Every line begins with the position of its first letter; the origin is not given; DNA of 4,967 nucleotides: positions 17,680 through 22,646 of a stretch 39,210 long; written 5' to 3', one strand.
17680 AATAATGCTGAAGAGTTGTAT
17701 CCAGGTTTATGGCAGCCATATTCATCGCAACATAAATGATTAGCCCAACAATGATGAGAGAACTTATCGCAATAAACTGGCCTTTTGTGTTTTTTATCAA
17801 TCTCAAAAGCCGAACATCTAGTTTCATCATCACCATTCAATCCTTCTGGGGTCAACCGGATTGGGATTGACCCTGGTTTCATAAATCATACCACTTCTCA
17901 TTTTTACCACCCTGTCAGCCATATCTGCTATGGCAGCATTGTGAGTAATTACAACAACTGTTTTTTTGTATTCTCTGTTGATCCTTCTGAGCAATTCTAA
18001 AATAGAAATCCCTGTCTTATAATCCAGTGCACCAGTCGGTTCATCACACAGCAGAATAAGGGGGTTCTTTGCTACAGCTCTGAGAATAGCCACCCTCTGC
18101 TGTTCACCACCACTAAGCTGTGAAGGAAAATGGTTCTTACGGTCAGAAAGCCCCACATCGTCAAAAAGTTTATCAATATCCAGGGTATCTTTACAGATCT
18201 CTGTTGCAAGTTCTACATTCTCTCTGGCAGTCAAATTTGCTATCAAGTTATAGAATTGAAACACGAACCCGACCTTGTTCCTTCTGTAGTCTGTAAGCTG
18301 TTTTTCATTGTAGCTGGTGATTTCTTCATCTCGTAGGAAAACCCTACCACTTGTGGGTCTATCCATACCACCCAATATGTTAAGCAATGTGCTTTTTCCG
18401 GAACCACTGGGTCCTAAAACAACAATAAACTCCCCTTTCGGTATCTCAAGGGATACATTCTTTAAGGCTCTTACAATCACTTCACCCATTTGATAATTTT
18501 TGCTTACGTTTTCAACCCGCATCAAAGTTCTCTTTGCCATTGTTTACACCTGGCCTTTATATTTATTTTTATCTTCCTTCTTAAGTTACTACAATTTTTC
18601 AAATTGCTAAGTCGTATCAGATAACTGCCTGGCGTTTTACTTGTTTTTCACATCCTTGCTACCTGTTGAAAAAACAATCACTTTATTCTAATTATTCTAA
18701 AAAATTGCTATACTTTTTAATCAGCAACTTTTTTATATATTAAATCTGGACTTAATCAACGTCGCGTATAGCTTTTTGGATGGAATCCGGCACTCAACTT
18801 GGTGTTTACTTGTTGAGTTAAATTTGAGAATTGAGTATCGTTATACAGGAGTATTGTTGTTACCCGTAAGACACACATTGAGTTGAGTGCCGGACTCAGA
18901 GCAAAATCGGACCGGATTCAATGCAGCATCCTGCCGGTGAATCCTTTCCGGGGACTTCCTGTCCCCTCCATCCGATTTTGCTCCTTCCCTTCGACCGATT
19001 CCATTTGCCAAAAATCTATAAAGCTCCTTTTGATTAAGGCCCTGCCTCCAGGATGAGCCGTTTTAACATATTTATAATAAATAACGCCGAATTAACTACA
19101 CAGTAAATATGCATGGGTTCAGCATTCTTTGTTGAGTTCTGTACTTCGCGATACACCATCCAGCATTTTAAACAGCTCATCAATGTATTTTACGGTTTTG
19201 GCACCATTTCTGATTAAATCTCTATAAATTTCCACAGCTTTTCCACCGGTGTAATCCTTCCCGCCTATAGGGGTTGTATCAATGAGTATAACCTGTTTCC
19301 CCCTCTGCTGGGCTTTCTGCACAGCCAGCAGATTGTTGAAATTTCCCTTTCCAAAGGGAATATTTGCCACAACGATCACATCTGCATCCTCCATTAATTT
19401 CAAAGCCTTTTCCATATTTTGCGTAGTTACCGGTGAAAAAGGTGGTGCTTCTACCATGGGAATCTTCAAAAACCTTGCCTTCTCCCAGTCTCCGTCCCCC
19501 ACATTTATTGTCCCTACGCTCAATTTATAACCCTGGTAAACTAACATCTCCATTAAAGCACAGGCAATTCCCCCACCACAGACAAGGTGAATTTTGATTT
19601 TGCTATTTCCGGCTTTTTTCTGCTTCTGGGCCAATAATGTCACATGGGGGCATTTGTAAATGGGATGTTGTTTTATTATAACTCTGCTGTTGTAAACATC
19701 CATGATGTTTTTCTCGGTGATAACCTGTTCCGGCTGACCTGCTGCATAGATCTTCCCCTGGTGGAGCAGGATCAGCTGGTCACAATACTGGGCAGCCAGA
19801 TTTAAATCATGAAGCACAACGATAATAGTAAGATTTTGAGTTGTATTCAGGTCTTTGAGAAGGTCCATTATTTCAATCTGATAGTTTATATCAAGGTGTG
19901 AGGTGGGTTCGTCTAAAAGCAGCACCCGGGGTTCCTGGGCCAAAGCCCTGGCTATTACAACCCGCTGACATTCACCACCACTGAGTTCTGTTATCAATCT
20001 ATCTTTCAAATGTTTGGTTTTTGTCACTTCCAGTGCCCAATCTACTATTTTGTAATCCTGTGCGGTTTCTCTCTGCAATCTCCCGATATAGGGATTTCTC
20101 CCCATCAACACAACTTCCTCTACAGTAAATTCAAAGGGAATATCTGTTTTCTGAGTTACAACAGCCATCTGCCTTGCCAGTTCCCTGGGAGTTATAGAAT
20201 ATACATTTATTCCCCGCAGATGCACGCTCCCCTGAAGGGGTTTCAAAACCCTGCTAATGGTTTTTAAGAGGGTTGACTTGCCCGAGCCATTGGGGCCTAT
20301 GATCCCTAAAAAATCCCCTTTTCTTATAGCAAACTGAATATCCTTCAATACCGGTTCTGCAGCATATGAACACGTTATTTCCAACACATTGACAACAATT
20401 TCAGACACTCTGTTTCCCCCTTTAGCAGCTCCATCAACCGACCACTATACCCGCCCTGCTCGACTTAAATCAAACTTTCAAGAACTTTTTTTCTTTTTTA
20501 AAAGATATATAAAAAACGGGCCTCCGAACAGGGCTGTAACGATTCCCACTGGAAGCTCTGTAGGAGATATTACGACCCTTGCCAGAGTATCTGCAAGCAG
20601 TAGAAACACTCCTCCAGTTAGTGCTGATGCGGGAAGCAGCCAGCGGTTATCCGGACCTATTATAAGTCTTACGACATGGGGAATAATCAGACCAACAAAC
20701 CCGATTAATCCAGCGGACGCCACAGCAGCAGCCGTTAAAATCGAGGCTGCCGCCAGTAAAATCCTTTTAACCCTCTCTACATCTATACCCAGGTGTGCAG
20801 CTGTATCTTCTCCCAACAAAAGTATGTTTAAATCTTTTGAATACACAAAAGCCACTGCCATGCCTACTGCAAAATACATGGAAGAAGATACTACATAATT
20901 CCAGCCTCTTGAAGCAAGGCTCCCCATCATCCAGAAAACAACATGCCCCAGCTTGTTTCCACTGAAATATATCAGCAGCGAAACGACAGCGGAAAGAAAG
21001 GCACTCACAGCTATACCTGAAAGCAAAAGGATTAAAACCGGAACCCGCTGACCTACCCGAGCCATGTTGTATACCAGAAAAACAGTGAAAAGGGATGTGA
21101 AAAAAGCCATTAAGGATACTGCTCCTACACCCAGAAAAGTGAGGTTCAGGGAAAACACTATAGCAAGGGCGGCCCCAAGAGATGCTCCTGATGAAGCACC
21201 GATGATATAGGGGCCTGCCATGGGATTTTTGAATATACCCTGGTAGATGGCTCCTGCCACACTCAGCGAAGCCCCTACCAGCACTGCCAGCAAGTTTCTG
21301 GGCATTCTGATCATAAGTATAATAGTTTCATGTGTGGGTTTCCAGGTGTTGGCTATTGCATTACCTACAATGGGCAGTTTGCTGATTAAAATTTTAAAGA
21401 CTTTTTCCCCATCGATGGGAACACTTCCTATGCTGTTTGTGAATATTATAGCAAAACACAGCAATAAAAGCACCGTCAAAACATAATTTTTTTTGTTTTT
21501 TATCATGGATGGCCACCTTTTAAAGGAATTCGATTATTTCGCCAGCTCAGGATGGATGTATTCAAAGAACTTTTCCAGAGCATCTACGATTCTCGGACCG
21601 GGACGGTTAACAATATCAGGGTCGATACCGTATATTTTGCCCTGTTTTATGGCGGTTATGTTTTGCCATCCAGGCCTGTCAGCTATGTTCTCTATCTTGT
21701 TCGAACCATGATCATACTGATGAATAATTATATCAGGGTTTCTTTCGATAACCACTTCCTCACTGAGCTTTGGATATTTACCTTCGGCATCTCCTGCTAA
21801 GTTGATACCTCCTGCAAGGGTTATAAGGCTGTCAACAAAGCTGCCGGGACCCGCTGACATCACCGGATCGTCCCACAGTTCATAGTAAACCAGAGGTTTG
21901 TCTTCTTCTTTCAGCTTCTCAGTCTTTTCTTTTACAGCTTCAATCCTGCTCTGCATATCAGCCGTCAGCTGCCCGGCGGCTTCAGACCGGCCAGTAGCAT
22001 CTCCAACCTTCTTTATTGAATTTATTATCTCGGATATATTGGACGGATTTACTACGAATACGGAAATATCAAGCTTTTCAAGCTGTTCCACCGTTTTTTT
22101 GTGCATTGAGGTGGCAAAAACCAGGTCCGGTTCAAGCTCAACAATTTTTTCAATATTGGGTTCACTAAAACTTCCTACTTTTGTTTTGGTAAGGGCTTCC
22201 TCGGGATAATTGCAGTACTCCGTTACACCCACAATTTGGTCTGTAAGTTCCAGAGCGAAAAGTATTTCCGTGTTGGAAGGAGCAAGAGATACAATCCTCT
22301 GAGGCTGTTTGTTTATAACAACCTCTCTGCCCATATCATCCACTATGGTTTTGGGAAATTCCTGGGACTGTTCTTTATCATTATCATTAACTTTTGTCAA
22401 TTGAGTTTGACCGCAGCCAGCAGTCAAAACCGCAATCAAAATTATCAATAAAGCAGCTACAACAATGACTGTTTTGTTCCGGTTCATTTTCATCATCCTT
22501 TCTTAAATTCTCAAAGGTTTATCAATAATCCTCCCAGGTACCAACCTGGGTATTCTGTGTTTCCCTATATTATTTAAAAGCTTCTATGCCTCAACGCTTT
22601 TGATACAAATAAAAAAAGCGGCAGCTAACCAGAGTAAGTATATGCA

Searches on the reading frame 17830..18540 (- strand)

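Call 22: search_protein_families(library=pfam, proteins=[window:17830-18540:-], max_evalue=0.0001)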
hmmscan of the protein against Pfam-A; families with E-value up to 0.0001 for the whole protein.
window:17830-18540:- (236 aa): 3 families
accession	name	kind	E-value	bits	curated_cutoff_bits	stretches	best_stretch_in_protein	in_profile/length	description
PF00005.33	ABC_tran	-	8.9e-36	123.9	25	1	26-169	1-136/137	ABC transporter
PF13304.12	AAA_21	-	2.5e-08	34.8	27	0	38-103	1-70/304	AAA domain, putative AbiEii toxin, Type IV TA system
PF02463.25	SMC_N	-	3.6e-07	30.3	40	0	121-216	122-213/220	RecF/RecN/SMC N terminal domain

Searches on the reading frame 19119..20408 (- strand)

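Call 22: search_protein_families(library=pfam, proteins=[window:19119-20408:-], max_evalue=0.0001)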
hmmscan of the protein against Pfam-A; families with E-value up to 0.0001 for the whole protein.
window:19119-20408:- (429 aa): 4 families
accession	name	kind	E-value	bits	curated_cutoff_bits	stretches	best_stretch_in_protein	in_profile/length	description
PF00005.33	ABC_tran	-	4.5e-34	118.4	25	1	21-170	1-137/137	ABC transporter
PF13304.12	AAA_21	-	4e-12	47.2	27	2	34-65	2-36/304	AAA domain, putative AbiEii toxin, Type IV TA system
PF02463.25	SMC_N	-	1.1e-08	35.3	40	1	32-207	25-204/220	RecF/RecN/SMC N terminal domain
PF13555.12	AAA_29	-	1.8e-05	24.8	27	1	27-59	18-50/61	P-loop containing region of AAA domain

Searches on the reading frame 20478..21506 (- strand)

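Call 22: search_protein_families(library=pfam, proteins=[window:20478-21506:-], max_evalue=0.0001)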
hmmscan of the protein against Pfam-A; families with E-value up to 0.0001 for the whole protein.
window:20478-21506:- (342 aa): 1 family
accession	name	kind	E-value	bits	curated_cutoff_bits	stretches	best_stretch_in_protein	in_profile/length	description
PF01032.23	FecCD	-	2.7e-95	319.4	26.5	1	15-338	1-311/311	FecCD transport family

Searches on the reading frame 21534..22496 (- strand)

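Call 22: search_protein_families(library=pfam, proteins=[window:21534-22496:-], max_evalue=0.0001)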
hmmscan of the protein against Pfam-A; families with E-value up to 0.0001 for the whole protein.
window:21534-22496:- (320 aa): 1 family
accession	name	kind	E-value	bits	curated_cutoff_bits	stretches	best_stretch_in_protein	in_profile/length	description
PF01497.23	Peripla_BP_2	-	1.3e-48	165.9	27.5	1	68-294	1-234/235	Periplasmic binding protein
